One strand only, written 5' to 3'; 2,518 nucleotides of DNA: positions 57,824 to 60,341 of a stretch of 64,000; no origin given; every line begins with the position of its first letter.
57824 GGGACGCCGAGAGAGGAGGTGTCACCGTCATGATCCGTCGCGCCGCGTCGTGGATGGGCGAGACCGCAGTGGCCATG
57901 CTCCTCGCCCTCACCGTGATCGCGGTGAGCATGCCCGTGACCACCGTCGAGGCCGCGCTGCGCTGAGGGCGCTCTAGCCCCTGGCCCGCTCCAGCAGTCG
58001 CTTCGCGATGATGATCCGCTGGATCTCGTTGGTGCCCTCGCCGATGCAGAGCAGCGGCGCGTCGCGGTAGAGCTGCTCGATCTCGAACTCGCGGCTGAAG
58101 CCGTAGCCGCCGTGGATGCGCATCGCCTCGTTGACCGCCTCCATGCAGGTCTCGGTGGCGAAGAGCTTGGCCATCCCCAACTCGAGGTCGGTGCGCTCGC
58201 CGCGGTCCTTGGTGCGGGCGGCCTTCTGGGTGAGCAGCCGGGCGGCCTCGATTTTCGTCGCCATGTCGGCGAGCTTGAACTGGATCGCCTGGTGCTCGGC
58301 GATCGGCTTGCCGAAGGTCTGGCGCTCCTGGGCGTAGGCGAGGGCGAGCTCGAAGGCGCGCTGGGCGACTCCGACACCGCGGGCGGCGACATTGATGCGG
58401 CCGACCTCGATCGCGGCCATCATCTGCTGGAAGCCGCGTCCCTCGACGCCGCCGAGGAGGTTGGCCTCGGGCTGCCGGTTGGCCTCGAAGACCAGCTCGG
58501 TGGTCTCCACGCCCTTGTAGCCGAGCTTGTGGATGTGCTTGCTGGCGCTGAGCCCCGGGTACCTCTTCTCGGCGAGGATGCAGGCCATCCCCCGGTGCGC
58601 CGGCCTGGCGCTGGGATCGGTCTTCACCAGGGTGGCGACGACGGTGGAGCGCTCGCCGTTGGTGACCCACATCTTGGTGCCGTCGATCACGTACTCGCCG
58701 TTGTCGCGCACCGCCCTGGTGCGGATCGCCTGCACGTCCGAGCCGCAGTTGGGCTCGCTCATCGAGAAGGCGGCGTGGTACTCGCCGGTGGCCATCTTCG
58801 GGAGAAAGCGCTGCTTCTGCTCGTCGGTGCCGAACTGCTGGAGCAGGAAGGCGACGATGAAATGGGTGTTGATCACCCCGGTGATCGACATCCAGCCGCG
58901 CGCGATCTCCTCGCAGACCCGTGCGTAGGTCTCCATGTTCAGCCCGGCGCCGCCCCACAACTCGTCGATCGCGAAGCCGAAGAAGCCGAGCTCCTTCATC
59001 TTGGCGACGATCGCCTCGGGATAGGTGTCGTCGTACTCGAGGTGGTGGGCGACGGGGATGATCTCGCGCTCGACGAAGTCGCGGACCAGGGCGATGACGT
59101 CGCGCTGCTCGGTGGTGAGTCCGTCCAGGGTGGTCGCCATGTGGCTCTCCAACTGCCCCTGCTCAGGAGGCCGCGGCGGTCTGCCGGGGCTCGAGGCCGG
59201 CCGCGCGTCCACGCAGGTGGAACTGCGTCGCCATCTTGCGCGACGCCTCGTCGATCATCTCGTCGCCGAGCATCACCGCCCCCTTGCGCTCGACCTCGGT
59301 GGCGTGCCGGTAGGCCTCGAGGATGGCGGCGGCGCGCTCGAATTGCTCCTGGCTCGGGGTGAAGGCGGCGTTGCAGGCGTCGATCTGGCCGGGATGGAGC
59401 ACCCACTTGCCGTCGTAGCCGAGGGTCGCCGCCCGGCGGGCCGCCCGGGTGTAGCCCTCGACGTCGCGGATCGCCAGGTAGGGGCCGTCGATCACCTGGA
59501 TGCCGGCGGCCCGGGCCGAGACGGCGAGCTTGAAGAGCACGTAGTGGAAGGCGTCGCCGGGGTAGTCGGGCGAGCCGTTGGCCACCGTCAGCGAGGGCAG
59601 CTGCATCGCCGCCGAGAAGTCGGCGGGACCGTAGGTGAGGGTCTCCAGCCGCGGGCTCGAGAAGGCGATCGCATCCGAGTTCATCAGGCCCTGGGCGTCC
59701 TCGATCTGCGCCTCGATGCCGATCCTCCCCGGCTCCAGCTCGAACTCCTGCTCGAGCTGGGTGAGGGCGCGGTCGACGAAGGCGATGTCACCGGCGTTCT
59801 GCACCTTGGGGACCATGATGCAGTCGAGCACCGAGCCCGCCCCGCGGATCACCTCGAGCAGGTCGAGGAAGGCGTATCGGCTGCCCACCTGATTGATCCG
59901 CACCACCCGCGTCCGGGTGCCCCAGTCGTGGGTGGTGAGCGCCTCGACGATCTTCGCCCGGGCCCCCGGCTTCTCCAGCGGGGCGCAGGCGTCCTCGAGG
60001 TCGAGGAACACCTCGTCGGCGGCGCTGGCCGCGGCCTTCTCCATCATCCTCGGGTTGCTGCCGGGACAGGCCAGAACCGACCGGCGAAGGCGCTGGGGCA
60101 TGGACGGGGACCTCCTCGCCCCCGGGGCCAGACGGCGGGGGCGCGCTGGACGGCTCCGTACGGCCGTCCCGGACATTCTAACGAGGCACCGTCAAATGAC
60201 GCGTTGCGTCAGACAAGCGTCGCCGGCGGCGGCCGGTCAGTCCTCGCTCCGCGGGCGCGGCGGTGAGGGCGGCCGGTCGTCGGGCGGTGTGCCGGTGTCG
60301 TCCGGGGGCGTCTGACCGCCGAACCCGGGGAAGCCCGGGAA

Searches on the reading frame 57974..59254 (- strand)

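Call 53: search_protein_families(library=pfam, proteins=[window:57974-59254:-], max_evalue=0.0001)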
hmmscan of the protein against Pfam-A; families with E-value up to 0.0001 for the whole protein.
window:57974-59254:- (426 aa): 5 families
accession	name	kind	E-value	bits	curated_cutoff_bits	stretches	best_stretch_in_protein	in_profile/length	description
PF00441.29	Acyl-CoA_dh_1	-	8.9e-53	178.9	22.4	1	272-421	1-150/150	Acyl-CoA dehydrogenase, C-terminal domain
PF02771.21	Acyl-CoA_dh_N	-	1.2e-32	113.1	22.9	1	47-158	1-113/113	Acyl-CoA dehydrogenase, N-terminal domain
PF08028.16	Acyl-CoA_dh_2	-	2.3e-24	86.6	22.7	1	289-404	3-128/134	Acyl-CoA dehydrogenase, C-terminal domain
PF02770.24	Acyl-CoA_dh_M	-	2.4e-22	79.4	33.3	1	162-257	1-95/97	Acyl-CoA dehydrogenase, middle domain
PF22924.1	ACOX_C_alpha1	-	7.2e-07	29.6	27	1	305-417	49-165/169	Acyl-CoA oxidase, C-alpha1 domain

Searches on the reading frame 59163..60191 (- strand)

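Call 53: search_protein_families(library=pfam, proteins=[window:59163-60191:-], max_evalue=0.0001)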
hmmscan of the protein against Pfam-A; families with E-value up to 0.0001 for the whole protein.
window:59163-60191:- (342 aa): 3 families
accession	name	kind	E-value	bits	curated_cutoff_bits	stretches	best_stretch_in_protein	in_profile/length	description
PF03328.21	HpcH_HpaI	-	8.6e-39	133.5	25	1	37-267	1-221/221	HpcH/HpaI aldolase/citrate lyase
PF22484.2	DUF6986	-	1.3e-14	54.3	27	1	124-332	166-382/408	Domain of unknown function (DUF6986)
PF15617.12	C-C_Bond_Lyase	-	5.6e-07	29.5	28.4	0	249-297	240-288/320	C-C_Bond_Lyase of the TIM-Barrel fold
